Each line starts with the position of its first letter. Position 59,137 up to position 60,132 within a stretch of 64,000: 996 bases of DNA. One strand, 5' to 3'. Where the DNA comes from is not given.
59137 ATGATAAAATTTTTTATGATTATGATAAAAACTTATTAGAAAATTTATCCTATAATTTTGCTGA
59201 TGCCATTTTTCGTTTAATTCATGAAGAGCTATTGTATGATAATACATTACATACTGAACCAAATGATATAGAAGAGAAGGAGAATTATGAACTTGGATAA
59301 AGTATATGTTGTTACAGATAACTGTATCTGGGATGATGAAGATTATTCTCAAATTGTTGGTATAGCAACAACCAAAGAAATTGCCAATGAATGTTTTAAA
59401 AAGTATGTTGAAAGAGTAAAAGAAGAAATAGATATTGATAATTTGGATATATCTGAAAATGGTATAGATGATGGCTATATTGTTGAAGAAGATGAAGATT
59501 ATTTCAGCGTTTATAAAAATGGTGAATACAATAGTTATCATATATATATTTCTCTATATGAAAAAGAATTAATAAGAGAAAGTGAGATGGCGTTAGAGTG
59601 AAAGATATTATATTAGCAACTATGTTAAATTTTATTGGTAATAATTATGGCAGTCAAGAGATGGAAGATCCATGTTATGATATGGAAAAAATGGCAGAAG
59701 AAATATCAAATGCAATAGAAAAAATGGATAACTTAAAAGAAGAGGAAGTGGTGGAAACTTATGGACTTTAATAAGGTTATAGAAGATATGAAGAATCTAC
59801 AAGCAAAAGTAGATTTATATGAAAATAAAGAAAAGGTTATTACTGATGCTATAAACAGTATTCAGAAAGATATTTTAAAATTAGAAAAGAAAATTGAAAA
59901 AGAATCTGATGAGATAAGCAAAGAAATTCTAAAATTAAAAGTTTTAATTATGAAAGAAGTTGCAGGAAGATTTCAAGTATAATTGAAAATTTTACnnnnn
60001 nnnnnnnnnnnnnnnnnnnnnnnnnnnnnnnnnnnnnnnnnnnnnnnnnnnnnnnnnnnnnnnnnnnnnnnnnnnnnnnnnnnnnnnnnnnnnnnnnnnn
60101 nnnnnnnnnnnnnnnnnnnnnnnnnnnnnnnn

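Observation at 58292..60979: Run of strongly acidic small proteins between the T4SS and primase genes: anti-restriction/anti-defence candidates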

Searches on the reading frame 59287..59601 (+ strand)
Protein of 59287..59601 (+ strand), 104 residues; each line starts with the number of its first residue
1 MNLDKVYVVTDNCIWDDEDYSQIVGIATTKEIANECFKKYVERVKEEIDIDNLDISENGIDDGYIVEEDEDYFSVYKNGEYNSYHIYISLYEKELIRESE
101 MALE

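Call 5: search_protein_families(library=pfam, proteins=[window:59287-59601:+], max_evalue=1)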
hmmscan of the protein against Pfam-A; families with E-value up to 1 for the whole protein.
window:59287-59601:+ (104 aa): 4 families
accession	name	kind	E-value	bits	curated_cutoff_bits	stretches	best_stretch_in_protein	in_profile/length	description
PF09957.15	VapB_antitoxin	-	0.017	15.5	23.4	1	22-53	17-47/47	Bacterial antitoxin of type II TA system, VapB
PF24024.1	DUF7336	-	0.017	15.4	25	1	5-58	2-49/60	Domain of unknown function (DUF7336)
PF11694.13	DUF3290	-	0.021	15.2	31.3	1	45-86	91-132/144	Protein of unknown function (DUF3290)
PF15880.10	NDUFV3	-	0.78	10.2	25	0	74-87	3-16/35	NADH dehydrogenase [ubiquinone] flavoprotein 3, mitochondrial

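Call 8: search_protein_families(library=phrogs, proteins=[window:59287-59601:+], max_evalue=0.1)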
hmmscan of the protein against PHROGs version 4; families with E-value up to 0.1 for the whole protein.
window:59287-59601:+ (104 aa): 3 families
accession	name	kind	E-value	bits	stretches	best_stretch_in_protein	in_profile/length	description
phrog_21953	-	unknown function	0.016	16.4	1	13-60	6-53/58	-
phrog_15798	-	unknown function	0.021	15.8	1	6-40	3-36/59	-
phrog_27605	-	transcription regulation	0.04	14.9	1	19-93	29-104/127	transcriptional repressor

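Call 9: search_protein_families(library=ncbifam, proteins=[window:59287-59601:+], max_evalue=0.1)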
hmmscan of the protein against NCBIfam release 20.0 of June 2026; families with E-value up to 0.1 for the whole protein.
window:59287-59601:+ (104 aa): 0 families

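Call 10: search_protein_families(library=padloc, proteins=[window:59287-59601:+], max_evalue=0.1)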
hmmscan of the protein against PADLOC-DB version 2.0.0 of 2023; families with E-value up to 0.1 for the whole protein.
window:59287-59601:+ (104 aa): 0 families

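Call 89: search_solved_structures(query=A4, max_evalue=5)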
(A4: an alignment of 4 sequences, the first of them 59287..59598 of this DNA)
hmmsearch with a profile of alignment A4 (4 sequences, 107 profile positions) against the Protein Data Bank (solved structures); distinct sequences matched with E-value up to 5: 5.
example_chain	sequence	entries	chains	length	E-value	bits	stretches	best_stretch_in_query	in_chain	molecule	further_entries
8d3l_E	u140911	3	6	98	1.1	12.7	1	33-86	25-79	CRISPR-associated endonuclease Cas2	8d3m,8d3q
4es1_A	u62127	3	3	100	1.2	12.6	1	33-86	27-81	BH0342 protein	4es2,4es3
8d3p_E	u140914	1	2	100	1.2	12.6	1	33-86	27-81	CRISPR-associated endonuclease Cas2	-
6urv_H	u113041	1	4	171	1.3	12.5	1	15-96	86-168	NS3 protease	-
8a8o_A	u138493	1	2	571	1.9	12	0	25-58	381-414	Alpha-subunit of the PAPS reductase from Methanothermococcus thermolithotrophicus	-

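Call 92: find_related_loci(query=A4, collection=viral_contigs, flank=6000)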
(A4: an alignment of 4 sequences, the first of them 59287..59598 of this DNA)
Query A4 (104 aa) in viral_contigs; peptide patterns used: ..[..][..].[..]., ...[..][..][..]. (x = any residue, [..] = any of these).
333 stretches matched a pattern, but none encodes a relative of the query by tblastn (E <= 1e-3).

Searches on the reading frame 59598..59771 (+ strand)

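Call 5: search_protein_families(library=pfam, proteins=[window:59598-59771:+], max_evalue=1)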
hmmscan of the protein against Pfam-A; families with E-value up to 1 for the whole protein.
window:59598-59771:+ (57 aa): 0 families

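Call 8: search_protein_families(library=phrogs, proteins=[window:59598-59771:+], max_evalue=0.1)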
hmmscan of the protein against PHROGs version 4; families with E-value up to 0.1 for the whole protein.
window:59598-59771:+ (57 aa): 3 families
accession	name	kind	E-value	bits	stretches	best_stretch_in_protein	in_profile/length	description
phrog_19083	-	unknown function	0.02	16.1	1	11-53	20-62/90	-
phrog_8668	-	unknown function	0.025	15.6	1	10-48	56-95/115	-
phrog_34677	-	unknown function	0.053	14.4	1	1-48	113-159/163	-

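Call 9: search_protein_families(library=ncbifam, proteins=[window:59598-59771:+], max_evalue=0.1)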
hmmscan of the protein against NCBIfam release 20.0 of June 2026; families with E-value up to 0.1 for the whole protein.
window:59598-59771:+ (57 aa): 0 families

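Call 10: search_protein_families(library=padloc, proteins=[window:59598-59771:+], max_evalue=0.1)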
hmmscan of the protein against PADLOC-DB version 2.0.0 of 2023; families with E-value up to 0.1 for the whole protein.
window:59598-59771:+ (57 aa): 0 families

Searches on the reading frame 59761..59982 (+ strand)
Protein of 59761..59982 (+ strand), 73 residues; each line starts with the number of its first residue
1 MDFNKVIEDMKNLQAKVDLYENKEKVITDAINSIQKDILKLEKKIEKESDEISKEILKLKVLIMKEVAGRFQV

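Call 5: search_protein_families(library=pfam, proteins=[window:59761-59982:+], max_evalue=1)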
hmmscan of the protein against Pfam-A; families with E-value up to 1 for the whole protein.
window:59761-59982:+ (73 aa): 13 families
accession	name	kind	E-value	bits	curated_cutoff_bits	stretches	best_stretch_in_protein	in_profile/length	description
PF15237.11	PTRF_SDPR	-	0.00054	20.1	30.5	1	4-58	12-66/250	PTRF/SDPR family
PF08581.15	Tup_N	-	0.0036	18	28.7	1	2-62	12-72/77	Tup N-terminal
PF14966.11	DNA_repr_REX1B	-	0.0052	17.8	24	1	3-58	20-75/94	DNA repair REX1-B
PF04012.17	PspA_IM30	-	0.0053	16.8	33.9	1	4-65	87-148/220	PspA/IM30 family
PF08775.15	ParB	-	0.028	15.2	25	1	8-59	10-61/126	ParB family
PF08397.16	IMD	-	0.031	14.2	26.2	1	5-56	92-143/219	IRSp53/MIM homology domain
PF25762.1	HAUS1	-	0.033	14.4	40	1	4-66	117-179/236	HAUS augmin-like complex subunit 1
PF07798.16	CCDC90-like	-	0.038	14.3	33.5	1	5-69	94-159/175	Coiled-coil domain-containing protein 90-like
PF07851.19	TMEM120A-B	-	0.041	13.6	29.8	1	3-54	4-55/324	TMEM120A/B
PF10234.14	Cluap1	-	0.073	12.9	25.8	1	11-62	168-219/268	Clusterin-associated protein-1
PF01519.22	DUF16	-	0.11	13.5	40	1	8-62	34-88/104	Protein of unknown function DUF16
PF00509.23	Hemagglutinin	-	0.66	8.8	31.8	1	11-66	378-433/550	Haemagglutinin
PF08702.15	Fib_alpha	-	0.85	10.2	29.9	1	5-49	84-129/143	Fibrinogen alpha/beta chain family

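Call 8: search_protein_families(library=phrogs, proteins=[window:59761-59982:+], max_evalue=0.1)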
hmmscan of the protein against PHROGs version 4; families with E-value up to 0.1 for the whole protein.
window:59761-59982:+ (73 aa): 6 families
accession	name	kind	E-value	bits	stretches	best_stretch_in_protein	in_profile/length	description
phrog_29312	-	tail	0.0049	16.7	1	2-52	43-91/558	tail length tape measure protein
phrog_4682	-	unknown function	0.016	15.6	1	2-68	183-247/280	-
phrog_20225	-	unknown function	0.023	15.4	1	27-71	80-122/165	-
phrog_26164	-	unknown function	0.027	15.4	1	8-64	34-90/137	-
phrog_8404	-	unknown function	0.028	15.7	1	14-49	20-55/137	-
phrog_3639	-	tail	0.052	13.7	1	2-58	137-191/474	minor tail protein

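Call 9: search_protein_families(library=ncbifam, proteins=[window:59761-59982:+], max_evalue=0.1)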
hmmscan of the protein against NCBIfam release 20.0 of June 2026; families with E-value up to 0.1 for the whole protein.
window:59761-59982:+ (73 aa): 4 families
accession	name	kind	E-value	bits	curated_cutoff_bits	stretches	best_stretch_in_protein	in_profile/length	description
NF051880.1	FlagAsmCDGMPTipF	equivalog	0.017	14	600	1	8-65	56-117/421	flagella assembly cyclic-di-GMP phosphodiesterase TipF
NF049873.2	cytotoxin_MakE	exception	0.031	13.3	360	1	4-54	137-188/352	alpha-pore-forming cytotoxin subunit MakE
NF043073.1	MMSYN1_0195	equivalog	0.035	12.3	1250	1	3-60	376-433/1021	spermidine/putrescine ABC transporter permease/substrate-binding protein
NF009603.0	PRK13055.1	subfamily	0.092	11.7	342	0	9-55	287-333/335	diacylglycerol kinase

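Call 10: search_protein_families(library=padloc, proteins=[window:59761-59982:+], max_evalue=0.1)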
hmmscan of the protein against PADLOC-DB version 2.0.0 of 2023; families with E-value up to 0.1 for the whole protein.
window:59761-59982:+ (73 aa): 2 families
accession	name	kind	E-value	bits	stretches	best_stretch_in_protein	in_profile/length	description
PDLC01177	CorA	-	0.0053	14.9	1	4-69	24-90/117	CorA-like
PDLC02741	PbeC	-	0.0093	12.5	1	4-55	417-468/644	PbeC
